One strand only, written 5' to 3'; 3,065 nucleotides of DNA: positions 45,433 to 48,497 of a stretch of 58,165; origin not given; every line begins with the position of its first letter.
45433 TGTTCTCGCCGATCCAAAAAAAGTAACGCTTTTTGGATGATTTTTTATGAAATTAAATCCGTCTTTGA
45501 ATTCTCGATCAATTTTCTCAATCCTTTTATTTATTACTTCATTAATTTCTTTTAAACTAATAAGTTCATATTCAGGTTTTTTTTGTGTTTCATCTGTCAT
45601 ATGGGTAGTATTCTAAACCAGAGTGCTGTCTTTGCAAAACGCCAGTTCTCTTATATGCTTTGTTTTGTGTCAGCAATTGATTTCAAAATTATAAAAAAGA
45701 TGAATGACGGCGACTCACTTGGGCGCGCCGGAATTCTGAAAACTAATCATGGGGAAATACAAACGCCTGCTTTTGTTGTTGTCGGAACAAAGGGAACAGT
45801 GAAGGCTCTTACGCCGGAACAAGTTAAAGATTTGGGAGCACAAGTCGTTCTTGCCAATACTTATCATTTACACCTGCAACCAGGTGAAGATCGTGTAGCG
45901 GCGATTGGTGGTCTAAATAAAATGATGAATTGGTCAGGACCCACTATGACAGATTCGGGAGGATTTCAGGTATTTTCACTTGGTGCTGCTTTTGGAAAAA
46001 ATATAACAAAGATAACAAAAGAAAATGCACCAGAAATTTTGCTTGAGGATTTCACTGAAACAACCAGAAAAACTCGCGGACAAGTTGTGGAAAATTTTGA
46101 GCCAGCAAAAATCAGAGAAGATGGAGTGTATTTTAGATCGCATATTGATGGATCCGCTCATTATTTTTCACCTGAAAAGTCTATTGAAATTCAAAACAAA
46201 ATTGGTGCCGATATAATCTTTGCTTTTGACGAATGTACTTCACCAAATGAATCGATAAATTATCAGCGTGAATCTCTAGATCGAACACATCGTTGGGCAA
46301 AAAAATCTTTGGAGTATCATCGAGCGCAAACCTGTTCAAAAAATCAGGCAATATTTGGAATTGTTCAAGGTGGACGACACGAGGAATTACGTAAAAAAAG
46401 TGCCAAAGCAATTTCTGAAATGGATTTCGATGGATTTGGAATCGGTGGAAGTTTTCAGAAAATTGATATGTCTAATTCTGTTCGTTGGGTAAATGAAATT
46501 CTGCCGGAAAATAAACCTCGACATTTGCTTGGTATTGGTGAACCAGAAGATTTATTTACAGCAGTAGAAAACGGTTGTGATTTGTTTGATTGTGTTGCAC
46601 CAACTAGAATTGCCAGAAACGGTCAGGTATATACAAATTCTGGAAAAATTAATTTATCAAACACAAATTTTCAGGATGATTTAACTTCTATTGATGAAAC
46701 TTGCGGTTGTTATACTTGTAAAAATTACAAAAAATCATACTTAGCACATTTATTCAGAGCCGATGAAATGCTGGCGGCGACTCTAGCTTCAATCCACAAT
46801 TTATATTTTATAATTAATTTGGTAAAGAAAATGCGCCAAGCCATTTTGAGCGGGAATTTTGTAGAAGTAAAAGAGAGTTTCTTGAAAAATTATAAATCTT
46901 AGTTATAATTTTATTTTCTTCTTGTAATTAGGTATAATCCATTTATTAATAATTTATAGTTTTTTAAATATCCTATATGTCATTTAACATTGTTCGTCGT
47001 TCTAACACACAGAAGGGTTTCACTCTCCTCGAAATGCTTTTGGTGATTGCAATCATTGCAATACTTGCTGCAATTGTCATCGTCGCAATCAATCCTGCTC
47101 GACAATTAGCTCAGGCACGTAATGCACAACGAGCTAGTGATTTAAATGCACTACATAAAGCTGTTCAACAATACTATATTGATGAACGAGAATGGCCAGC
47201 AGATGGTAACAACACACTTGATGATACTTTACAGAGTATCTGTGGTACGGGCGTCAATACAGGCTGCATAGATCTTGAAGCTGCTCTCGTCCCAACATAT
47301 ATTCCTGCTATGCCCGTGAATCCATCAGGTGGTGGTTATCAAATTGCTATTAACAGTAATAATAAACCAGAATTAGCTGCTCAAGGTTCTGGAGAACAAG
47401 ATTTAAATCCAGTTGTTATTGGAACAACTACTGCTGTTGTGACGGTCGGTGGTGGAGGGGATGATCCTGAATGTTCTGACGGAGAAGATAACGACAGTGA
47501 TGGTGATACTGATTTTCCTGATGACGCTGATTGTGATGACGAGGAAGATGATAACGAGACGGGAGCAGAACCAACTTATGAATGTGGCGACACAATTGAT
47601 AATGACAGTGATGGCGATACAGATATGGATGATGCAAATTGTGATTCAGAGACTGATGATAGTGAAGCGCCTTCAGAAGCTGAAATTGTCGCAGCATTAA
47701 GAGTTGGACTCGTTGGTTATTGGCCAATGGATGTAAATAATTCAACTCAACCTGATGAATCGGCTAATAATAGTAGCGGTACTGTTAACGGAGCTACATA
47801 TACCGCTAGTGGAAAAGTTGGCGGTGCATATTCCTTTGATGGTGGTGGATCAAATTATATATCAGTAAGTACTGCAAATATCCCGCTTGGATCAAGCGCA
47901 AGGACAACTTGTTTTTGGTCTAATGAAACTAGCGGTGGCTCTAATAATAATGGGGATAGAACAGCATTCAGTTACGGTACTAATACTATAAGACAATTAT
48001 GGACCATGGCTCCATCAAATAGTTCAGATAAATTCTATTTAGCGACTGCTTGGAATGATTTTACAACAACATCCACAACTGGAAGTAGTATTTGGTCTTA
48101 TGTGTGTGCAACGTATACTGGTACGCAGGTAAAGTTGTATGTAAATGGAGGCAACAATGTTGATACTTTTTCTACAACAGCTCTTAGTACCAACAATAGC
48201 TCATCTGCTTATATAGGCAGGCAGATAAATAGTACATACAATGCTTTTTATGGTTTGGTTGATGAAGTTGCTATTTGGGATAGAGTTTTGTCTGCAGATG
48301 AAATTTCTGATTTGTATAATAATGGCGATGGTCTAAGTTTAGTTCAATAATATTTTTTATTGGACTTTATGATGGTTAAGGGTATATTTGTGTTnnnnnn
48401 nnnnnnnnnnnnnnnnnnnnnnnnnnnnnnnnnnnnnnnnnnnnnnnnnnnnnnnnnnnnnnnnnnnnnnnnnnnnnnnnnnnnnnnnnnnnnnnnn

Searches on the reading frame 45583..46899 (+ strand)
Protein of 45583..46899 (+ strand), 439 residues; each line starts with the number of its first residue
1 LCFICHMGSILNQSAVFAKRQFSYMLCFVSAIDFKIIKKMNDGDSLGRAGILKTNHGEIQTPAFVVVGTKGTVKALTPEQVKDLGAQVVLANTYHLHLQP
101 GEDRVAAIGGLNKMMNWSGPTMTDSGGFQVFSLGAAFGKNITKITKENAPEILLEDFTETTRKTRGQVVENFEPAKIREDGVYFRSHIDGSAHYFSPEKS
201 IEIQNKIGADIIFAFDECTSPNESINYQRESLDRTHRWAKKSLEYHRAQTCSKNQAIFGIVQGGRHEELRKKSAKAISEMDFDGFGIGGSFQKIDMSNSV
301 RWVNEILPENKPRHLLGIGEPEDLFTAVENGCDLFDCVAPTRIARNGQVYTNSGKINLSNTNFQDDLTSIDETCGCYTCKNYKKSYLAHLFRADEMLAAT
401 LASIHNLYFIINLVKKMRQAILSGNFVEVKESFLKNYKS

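Call 9: search_protein_families(library=pfam, proteins=[window:45583-46899:+], max_evalue=0.0001)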
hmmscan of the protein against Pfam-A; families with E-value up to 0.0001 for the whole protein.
window:45583-46899:+ (439 aa): 1 family
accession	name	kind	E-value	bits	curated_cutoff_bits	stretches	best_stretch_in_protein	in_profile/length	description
PF01702.25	TGT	-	1.6e-142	475.3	26.3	2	167-438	85-356/357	Queuine tRNA-ribosyltransferase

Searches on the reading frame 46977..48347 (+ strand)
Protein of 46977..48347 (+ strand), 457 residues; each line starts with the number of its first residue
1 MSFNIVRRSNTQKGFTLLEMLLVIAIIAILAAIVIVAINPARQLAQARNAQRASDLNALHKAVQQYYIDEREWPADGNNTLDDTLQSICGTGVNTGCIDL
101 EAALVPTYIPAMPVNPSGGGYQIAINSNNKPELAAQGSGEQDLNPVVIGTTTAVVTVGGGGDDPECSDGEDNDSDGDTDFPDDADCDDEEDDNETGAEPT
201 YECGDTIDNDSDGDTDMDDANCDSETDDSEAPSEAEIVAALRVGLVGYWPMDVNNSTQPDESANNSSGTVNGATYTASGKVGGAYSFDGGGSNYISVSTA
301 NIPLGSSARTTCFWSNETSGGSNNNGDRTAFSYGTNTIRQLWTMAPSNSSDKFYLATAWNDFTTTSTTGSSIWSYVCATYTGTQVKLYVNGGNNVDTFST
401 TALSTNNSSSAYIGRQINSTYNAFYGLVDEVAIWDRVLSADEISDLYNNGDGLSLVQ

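Call 9: search_protein_families(library=pfam, proteins=[window:46977-48347:+], max_evalue=0.0001)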
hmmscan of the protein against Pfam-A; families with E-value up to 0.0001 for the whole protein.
window:46977-48347:+ (457 aa): 2 families
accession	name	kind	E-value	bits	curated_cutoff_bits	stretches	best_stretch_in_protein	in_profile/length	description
PF13385.13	Laminin_G_3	-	4.2e-18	66.4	27.6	1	290-444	2-151/151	Concanavalin A-like lectin/glucanases superfamily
PF07963.17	N_methyl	-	2.3e-08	33.7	21.2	1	10-34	2-26/27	Prokaryotic N-terminal methylation motif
